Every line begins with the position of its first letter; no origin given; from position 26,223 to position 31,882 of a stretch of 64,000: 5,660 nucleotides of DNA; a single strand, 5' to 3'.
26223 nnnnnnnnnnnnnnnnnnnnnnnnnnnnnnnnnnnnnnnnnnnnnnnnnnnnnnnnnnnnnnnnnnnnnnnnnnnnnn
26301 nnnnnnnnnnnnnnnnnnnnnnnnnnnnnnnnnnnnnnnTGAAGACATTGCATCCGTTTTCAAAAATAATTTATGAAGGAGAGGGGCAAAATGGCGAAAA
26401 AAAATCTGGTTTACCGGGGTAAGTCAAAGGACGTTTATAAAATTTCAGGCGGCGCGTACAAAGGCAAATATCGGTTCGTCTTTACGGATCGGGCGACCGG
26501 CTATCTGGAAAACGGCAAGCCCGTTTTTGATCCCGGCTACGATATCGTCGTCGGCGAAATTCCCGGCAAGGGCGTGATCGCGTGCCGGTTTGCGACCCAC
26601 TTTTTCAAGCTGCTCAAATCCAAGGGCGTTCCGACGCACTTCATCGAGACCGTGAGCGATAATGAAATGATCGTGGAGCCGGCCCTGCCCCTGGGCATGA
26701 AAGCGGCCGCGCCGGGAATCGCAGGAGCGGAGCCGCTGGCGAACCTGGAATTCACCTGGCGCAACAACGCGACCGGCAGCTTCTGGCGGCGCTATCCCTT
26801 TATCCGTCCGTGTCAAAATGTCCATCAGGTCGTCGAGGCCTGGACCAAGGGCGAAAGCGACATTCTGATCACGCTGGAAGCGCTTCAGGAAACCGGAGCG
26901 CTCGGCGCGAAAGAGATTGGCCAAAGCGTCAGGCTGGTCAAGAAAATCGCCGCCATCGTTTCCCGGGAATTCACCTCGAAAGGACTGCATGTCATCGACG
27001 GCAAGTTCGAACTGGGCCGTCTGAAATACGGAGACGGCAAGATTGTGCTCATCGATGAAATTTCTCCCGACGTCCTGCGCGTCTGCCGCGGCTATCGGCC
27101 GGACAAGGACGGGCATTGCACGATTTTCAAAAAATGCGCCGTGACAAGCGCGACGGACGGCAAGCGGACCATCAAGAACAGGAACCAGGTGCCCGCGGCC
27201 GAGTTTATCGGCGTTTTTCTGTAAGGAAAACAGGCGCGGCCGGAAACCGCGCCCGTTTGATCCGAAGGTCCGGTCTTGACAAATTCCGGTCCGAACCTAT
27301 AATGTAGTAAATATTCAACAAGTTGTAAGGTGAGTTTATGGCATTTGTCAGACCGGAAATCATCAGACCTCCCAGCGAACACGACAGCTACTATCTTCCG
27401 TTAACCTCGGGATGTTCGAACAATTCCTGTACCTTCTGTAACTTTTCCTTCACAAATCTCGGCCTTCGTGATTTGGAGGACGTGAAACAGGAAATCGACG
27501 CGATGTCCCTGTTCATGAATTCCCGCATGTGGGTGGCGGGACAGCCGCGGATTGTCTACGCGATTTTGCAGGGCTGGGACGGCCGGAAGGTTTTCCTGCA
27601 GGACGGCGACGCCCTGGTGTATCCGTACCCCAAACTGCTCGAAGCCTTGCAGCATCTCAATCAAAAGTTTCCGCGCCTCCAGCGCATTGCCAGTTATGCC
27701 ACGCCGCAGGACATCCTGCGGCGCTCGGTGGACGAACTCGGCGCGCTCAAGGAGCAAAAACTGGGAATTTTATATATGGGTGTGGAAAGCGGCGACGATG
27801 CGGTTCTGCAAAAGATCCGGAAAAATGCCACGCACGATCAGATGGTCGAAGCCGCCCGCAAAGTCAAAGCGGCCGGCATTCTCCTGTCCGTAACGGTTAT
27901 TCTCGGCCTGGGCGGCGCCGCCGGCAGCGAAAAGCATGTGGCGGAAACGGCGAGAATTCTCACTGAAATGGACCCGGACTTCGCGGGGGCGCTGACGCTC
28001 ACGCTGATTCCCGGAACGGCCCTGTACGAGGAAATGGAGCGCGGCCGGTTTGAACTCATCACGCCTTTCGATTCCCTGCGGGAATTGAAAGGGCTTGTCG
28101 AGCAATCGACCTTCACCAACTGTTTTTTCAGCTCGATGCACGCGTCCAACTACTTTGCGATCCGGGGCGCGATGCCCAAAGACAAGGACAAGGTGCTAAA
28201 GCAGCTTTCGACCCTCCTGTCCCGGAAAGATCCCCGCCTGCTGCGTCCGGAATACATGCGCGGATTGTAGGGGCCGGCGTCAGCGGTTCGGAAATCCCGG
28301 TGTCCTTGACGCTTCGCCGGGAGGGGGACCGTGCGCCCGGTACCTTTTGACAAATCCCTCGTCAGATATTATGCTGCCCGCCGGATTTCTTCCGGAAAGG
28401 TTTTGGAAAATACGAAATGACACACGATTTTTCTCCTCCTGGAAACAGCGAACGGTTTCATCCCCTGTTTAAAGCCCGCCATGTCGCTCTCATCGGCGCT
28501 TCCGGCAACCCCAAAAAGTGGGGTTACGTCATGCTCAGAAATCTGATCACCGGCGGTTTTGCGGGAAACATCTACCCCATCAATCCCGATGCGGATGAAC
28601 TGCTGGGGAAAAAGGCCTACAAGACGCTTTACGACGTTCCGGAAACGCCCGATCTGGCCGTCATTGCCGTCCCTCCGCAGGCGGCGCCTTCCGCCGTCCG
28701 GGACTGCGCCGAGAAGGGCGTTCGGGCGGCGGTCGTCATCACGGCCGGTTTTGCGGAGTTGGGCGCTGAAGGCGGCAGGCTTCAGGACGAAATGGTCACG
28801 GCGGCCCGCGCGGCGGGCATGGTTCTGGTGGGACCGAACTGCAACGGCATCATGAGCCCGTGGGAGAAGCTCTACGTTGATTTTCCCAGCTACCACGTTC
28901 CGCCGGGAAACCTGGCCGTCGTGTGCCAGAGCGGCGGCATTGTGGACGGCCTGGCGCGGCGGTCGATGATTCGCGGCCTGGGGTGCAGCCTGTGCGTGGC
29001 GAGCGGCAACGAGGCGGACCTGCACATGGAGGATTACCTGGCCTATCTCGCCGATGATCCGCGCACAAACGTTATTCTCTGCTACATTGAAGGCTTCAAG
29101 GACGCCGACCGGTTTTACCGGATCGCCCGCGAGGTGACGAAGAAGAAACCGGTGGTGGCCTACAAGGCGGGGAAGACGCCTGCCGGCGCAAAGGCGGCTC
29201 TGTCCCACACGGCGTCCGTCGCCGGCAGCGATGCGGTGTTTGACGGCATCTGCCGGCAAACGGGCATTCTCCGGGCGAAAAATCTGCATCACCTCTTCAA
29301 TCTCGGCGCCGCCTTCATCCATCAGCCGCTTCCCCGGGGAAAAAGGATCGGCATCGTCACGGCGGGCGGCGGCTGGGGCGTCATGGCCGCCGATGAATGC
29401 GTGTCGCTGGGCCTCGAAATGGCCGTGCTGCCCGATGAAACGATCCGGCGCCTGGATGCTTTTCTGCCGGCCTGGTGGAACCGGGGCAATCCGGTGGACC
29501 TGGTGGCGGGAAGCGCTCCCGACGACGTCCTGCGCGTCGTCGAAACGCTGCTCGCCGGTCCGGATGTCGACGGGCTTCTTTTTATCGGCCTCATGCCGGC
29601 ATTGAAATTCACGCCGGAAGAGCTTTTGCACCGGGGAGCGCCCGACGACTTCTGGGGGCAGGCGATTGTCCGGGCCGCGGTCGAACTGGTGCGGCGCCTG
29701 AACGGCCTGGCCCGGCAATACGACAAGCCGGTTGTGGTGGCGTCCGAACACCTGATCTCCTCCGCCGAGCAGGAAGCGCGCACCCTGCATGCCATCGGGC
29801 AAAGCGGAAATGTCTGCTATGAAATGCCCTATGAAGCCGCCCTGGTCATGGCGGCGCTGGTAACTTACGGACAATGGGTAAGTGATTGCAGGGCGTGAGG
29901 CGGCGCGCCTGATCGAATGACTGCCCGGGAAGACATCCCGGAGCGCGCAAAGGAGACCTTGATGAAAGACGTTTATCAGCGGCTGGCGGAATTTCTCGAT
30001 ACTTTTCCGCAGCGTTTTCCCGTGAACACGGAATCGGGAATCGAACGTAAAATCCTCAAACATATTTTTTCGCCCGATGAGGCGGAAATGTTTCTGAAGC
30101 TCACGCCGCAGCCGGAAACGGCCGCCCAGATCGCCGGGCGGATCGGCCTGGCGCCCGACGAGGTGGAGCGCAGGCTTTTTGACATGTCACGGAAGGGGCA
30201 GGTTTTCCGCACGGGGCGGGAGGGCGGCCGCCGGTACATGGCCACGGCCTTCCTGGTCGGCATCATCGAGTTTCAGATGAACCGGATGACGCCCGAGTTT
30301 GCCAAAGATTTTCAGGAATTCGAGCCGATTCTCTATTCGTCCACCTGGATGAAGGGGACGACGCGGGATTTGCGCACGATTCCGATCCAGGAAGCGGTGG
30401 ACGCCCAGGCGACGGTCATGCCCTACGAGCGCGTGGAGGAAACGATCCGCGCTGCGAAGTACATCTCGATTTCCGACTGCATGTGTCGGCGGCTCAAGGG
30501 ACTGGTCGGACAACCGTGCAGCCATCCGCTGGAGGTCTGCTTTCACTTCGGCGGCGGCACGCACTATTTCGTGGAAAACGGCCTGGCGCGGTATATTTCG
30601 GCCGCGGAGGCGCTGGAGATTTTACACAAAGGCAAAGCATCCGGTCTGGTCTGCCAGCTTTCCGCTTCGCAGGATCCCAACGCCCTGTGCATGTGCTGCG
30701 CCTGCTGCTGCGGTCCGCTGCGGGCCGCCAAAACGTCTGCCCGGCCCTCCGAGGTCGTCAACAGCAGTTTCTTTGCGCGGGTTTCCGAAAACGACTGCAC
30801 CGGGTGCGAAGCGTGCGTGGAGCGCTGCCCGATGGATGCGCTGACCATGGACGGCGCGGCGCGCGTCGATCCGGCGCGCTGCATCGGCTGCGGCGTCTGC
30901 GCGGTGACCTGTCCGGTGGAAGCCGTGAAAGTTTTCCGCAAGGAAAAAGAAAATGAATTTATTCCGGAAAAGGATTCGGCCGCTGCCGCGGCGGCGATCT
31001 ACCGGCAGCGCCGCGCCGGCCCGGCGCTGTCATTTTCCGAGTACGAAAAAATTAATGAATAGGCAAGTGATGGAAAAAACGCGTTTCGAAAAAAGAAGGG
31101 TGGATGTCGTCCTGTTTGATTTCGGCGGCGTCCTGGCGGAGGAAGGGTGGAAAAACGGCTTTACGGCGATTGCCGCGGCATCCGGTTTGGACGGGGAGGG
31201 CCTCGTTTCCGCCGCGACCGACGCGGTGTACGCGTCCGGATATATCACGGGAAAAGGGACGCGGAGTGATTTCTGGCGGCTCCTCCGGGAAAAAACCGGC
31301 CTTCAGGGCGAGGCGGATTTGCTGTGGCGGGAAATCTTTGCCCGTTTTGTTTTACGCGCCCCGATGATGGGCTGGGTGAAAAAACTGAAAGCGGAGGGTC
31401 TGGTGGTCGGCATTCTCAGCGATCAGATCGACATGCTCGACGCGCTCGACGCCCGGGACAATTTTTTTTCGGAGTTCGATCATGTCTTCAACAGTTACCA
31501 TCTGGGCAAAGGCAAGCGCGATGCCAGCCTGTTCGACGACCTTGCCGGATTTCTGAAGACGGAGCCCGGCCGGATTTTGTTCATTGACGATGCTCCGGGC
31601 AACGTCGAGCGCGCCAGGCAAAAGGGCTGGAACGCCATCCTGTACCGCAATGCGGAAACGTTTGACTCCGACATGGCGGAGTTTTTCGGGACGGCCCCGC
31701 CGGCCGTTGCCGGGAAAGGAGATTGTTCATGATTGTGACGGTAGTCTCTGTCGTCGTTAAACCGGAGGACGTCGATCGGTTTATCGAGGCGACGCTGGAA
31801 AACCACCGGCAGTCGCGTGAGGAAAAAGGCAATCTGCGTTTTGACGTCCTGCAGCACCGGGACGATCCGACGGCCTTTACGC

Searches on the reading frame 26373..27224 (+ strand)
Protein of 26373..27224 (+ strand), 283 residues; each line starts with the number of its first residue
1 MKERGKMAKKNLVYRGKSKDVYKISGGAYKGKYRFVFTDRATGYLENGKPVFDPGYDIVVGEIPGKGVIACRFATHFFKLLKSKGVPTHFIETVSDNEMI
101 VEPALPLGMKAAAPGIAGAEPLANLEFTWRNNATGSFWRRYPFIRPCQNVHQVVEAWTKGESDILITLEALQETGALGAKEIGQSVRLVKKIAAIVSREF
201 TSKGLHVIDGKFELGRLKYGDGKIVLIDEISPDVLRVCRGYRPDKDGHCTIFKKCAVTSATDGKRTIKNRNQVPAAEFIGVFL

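Call 34: search_protein_families(library=ncbifam, proteins=[window:26373-27224:+], max_evalue=1e-12)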
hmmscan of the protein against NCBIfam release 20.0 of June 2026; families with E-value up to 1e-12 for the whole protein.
window:26373-27224:+ (283 aa): 1 family
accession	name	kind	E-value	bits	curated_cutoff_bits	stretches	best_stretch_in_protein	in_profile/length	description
TIGR00081.1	purC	equivalog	2e-28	99.6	189.9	1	9-239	5-215/279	phosphoribosylaminoimidazolesuccinocarboxamide synthase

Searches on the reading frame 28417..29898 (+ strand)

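Call 34: search_protein_families(library=ncbifam, proteins=[window:28417-29898:+], max_evalue=1e-12)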
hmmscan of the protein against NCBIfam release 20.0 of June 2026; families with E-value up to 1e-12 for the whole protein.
window:28417-29898:+ (493 aa): 6 families
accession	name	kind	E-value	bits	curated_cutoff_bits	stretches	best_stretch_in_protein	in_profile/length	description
TIGR02717.1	AcCoA-syn-alpha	equivalog_domain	1.2e-127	426.4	567.15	1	15-404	2-390/447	acetate--CoA ligase alpha subunit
NF045494.1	AcCoALig_Archglob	equivalog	1.2e-98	331.2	1200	1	14-392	218-596/665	acetate--CoA ligase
NF045493.1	HydDutCoALig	equivalog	2.2e-81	274.4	1300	1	16-387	5-378/698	4-hydroxybutyrate--CoA ligase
NF045492.1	HydPropCoALig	equivalog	5.7e-76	256.3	1300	1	13-386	247-624/700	3-hydroxypropionate--CoA ligase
NF004230.0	PRK05678.1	equivalog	1.5e-18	67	336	1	78-264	66-247/291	succinate--CoA ligase subunit alpha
TIGR01019.1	sucCoAalpha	subfamily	1.8e-16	60.4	353.2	1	79-265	65-246/286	succinate--CoA ligase subunit alpha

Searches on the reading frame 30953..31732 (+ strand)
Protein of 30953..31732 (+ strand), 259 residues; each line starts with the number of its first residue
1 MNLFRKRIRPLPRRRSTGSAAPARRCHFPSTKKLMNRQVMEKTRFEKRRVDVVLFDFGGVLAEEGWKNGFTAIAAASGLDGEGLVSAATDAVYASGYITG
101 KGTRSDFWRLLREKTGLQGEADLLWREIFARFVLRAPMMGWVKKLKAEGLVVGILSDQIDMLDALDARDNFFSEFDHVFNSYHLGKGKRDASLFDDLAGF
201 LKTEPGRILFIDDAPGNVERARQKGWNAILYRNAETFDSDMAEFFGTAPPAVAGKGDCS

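Call 69: search_protein_families(library=pfam, proteins=[window:30953-31732:+], max_evalue=0.000001)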
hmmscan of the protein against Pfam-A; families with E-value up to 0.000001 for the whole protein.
window:30953-31732:+ (259 aa): 1 family
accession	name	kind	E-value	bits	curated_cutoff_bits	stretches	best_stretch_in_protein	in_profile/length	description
PF00702.32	Hydrolase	-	6.1e-09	37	26.4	1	50-219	1-185/191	haloacid dehalogenase-like hydrolase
